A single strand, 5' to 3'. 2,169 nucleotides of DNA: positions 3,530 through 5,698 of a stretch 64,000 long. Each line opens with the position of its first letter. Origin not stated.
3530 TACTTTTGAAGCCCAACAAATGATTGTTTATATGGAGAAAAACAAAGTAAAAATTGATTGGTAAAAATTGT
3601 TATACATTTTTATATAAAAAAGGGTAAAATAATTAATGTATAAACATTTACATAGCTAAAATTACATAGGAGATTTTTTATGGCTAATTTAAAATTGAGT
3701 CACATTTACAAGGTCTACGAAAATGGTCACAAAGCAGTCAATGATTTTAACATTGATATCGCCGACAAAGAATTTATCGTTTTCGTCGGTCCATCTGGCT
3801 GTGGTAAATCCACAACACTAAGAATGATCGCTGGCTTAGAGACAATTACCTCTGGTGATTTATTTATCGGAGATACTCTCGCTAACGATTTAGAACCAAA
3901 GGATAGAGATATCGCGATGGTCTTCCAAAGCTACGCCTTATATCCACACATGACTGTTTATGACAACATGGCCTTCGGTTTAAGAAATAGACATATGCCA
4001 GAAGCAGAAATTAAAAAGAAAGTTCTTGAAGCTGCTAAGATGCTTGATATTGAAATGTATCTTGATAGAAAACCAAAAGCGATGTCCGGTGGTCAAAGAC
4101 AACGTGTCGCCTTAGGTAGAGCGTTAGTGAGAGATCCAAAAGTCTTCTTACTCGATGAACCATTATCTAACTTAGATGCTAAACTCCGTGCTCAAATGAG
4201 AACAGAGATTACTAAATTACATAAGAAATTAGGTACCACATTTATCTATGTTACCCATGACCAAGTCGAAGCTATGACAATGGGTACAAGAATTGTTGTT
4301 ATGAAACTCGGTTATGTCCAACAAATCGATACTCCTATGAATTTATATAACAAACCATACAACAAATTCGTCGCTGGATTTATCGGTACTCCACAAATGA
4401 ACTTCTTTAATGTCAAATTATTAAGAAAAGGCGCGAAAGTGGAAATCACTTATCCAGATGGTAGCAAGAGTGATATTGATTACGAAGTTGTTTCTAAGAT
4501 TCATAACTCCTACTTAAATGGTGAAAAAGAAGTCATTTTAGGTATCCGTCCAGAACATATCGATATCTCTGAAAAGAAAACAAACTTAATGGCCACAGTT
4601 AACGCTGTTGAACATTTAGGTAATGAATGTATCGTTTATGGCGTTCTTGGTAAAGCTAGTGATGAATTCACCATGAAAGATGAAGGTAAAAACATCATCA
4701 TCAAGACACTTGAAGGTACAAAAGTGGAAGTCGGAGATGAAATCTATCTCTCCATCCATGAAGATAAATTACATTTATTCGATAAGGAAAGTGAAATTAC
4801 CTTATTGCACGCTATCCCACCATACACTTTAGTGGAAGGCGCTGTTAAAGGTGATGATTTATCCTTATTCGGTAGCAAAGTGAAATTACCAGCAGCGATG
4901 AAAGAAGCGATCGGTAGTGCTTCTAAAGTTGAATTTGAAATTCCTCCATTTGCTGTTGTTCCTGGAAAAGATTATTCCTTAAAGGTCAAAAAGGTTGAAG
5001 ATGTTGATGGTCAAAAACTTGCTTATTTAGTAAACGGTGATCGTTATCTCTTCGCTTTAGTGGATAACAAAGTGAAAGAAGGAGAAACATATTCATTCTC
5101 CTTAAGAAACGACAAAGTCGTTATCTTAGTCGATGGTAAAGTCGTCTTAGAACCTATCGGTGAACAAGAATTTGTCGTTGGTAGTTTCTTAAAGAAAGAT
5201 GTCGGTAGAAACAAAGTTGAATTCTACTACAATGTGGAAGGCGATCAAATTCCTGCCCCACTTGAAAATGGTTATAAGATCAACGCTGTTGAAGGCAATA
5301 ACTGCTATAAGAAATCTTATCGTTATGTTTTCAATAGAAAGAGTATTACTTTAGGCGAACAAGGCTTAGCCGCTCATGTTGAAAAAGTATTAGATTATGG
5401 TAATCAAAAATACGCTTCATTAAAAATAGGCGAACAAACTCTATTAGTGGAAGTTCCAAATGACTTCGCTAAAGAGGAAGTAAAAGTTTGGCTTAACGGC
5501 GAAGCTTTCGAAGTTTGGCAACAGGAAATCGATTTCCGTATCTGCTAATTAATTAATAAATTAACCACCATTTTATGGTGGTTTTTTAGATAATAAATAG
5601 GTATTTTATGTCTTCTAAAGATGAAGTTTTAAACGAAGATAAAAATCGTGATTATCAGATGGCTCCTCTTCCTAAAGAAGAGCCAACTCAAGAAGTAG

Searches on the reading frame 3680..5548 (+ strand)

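Call 45: search_protein_families(library=pfam, proteins=[window:3680-5548:+])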
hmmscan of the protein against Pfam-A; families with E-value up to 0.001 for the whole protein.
window:3680-5548:+ (622 aa): 5 families
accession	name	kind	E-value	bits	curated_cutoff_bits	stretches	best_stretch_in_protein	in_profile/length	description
PF00005.33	ABC_tran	-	1.1e-30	107.5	25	1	21-162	2-136/137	ABC transporter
PF17912.7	OB_MalK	-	4.4e-10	40.7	27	1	236-294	1-53/53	MalK OB fold domain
PF08402.16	TOBE_2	-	5.1e-08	33.4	21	1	287-367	1-76/76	TOBE domain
PF13304.12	AAA_21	-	2.9e-06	28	27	0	135-195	238-300/304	AAA domain, putative AbiEii toxin, Type IV TA system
PF02463.25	SMC_N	-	0.00028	20.8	40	0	119-201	135-205/220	RecF/RecN/SMC N terminal domain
